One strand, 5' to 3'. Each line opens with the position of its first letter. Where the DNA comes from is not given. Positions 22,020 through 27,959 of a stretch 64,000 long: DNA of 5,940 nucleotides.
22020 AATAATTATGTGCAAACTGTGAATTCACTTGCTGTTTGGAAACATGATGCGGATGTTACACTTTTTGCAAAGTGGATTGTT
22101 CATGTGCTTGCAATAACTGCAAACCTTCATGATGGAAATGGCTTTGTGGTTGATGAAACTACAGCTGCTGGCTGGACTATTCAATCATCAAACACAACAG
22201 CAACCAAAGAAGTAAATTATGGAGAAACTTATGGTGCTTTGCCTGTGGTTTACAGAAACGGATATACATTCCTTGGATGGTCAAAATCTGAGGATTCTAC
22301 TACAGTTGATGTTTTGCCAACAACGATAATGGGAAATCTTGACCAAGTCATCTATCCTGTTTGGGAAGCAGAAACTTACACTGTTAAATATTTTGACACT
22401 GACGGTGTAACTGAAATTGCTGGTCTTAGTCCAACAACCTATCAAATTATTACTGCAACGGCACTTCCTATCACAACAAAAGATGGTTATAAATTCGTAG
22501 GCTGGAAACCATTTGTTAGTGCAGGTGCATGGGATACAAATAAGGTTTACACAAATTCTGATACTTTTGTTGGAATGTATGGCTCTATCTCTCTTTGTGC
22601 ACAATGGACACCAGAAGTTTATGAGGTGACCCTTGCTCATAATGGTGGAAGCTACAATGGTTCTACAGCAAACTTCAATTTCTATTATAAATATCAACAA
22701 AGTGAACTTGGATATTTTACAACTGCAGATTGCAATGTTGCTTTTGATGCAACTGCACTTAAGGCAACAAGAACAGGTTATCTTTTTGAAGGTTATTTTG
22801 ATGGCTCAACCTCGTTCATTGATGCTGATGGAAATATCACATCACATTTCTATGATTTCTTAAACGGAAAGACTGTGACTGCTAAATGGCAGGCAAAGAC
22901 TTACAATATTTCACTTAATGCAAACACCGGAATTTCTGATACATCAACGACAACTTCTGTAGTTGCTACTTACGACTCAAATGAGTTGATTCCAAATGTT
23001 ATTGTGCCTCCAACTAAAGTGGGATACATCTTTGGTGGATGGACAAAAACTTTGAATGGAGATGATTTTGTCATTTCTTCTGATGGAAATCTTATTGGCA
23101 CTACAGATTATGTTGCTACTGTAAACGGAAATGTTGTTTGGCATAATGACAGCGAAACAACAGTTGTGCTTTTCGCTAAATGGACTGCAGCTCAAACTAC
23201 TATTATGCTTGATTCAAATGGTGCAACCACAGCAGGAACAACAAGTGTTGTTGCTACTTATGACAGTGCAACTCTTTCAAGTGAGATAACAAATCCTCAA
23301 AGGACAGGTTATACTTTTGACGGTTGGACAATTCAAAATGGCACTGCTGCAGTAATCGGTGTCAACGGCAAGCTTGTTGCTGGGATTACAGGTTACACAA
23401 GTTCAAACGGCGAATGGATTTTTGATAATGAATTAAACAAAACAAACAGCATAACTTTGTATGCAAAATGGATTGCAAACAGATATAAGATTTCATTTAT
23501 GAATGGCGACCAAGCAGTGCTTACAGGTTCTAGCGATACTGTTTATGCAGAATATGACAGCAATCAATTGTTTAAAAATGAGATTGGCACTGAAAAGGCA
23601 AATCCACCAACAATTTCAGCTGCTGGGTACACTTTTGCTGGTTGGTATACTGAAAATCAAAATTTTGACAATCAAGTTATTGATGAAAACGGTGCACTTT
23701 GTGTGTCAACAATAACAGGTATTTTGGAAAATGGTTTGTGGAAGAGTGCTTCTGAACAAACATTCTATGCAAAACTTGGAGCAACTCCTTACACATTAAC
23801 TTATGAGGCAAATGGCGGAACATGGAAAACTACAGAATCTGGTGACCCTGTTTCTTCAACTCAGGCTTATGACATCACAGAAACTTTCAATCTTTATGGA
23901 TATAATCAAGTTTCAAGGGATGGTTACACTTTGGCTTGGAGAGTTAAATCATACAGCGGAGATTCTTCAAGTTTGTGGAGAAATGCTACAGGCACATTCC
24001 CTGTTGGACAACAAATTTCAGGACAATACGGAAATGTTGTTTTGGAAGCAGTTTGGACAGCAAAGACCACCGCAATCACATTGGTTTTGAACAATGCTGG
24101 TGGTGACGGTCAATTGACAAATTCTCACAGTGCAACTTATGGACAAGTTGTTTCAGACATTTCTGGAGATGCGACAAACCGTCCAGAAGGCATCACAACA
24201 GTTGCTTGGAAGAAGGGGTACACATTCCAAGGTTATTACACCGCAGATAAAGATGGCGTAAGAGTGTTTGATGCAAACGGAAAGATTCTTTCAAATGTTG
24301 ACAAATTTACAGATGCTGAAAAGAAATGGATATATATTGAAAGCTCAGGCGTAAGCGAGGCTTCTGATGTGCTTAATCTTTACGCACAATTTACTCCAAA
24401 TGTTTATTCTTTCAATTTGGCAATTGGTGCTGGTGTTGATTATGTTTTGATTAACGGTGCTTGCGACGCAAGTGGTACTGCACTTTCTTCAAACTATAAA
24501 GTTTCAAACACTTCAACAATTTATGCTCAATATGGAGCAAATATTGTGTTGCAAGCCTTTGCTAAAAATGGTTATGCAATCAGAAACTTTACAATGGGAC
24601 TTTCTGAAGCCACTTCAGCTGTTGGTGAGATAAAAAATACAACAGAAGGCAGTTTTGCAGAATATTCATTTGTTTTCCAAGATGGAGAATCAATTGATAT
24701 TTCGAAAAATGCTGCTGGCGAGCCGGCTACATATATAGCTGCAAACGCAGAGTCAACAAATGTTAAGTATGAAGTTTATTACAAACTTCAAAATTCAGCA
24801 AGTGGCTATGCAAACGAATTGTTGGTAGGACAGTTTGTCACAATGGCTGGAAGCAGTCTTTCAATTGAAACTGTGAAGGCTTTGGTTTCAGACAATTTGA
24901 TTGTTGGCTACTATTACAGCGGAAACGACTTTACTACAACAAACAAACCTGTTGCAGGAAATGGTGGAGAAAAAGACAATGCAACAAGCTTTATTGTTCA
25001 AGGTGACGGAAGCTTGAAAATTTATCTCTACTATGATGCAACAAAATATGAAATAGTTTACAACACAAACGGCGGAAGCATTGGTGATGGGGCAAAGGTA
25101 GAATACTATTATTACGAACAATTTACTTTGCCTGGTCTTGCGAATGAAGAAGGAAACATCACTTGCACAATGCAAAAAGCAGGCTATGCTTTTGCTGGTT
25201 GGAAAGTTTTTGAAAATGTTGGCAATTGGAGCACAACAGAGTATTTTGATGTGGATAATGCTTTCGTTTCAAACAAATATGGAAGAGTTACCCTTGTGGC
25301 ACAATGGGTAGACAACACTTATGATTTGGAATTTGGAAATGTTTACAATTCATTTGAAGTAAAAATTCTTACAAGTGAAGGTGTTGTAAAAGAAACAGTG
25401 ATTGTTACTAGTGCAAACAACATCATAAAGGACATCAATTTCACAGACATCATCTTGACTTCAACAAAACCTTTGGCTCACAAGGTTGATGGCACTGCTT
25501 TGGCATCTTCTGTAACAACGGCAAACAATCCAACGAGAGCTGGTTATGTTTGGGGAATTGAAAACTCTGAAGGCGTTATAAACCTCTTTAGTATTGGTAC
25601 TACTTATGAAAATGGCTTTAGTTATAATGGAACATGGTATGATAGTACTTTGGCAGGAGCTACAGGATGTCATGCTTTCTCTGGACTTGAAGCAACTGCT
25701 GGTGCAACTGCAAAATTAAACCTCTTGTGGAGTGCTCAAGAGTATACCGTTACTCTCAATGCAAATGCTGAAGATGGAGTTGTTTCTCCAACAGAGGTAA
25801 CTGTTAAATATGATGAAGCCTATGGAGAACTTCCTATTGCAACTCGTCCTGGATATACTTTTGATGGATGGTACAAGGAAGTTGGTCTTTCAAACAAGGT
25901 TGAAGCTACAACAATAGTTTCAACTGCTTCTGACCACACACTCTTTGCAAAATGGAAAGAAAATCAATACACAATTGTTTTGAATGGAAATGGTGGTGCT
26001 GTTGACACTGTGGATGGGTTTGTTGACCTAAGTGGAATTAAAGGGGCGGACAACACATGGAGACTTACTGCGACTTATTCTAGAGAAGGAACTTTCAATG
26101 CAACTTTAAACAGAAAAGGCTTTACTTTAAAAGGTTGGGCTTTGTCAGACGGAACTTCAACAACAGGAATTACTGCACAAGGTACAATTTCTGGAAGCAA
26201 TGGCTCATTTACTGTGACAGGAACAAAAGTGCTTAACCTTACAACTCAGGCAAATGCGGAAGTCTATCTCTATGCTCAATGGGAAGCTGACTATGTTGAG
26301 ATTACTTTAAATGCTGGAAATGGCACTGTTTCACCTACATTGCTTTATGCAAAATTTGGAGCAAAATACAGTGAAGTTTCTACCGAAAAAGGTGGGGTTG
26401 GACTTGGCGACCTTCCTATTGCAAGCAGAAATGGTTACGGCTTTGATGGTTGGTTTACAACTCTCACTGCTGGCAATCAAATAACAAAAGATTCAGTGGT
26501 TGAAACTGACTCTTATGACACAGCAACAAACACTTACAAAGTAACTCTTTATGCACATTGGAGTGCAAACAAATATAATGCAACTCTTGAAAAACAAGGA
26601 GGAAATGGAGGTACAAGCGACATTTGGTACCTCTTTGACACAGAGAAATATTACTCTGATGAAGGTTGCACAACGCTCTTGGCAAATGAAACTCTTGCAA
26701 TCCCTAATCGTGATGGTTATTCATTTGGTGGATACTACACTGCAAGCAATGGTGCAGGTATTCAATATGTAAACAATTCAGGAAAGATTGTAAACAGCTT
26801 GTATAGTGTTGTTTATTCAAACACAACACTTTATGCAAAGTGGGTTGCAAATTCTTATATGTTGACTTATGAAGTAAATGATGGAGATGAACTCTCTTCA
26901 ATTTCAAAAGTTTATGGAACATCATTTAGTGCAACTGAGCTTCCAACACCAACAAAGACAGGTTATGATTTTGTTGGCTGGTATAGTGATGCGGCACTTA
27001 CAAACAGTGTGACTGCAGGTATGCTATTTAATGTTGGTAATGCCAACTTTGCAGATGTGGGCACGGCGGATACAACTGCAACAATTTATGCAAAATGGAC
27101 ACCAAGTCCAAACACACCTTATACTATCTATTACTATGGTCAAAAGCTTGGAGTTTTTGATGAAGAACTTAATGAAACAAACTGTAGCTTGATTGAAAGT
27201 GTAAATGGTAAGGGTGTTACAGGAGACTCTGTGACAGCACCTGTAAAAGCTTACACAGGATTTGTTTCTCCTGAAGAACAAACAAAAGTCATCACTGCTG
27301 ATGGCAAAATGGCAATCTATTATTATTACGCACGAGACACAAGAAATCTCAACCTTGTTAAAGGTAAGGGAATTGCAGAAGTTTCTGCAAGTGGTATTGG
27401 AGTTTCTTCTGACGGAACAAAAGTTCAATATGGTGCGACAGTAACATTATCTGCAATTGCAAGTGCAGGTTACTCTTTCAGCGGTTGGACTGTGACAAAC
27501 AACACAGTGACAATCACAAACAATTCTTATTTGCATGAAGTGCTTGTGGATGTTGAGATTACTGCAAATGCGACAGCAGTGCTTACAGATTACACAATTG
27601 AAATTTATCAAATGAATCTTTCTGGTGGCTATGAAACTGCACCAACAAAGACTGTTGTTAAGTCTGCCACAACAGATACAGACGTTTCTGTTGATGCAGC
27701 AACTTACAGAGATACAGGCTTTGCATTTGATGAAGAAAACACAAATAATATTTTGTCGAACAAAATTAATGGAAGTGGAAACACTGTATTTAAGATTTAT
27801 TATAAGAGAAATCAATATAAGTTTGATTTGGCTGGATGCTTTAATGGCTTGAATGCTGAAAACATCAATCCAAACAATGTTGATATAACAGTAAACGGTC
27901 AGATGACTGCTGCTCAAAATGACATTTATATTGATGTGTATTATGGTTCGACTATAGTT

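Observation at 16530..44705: Single 28.2-kb ORF encoding a giant modular surface protein of about 9,391 aa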

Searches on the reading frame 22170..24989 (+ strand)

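Call 6: search_protein_families(library=pfam, proteins=[window:22170-24989:+], max_evalue=0.01)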
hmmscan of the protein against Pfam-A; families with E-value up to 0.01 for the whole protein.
window:22170-24989:+ (940 aa): 1 family
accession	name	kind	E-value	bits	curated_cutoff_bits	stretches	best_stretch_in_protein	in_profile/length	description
PF09479.16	Flg_new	-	4.2e-29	100.9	27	4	7-54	8-55/65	Listeria-Bacteroides repeat domain (List_Bact_rpt)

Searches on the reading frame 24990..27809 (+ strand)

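Call 6: search_protein_families(library=pfam, proteins=[window:24990-27809:+], max_evalue=0.01)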
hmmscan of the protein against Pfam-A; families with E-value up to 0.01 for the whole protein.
window:24990-27809:+ (940 aa): 3 families
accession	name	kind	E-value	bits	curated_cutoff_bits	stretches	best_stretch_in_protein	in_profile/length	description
PF09479.16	Flg_new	-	5.5e-39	132.6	27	3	252-321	1-65/65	Listeria-Bacteroides repeat domain (List_Bact_rpt)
PF18998.6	Flg_new_2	-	2.6e-07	31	23.6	1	797-860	4-68/73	Divergent InlB B-repeat domain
PF23473.1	LysM3_LYK4_5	-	0.0045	17.5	29.3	0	623-645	1-23/48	LYK4/5 LysM3 domain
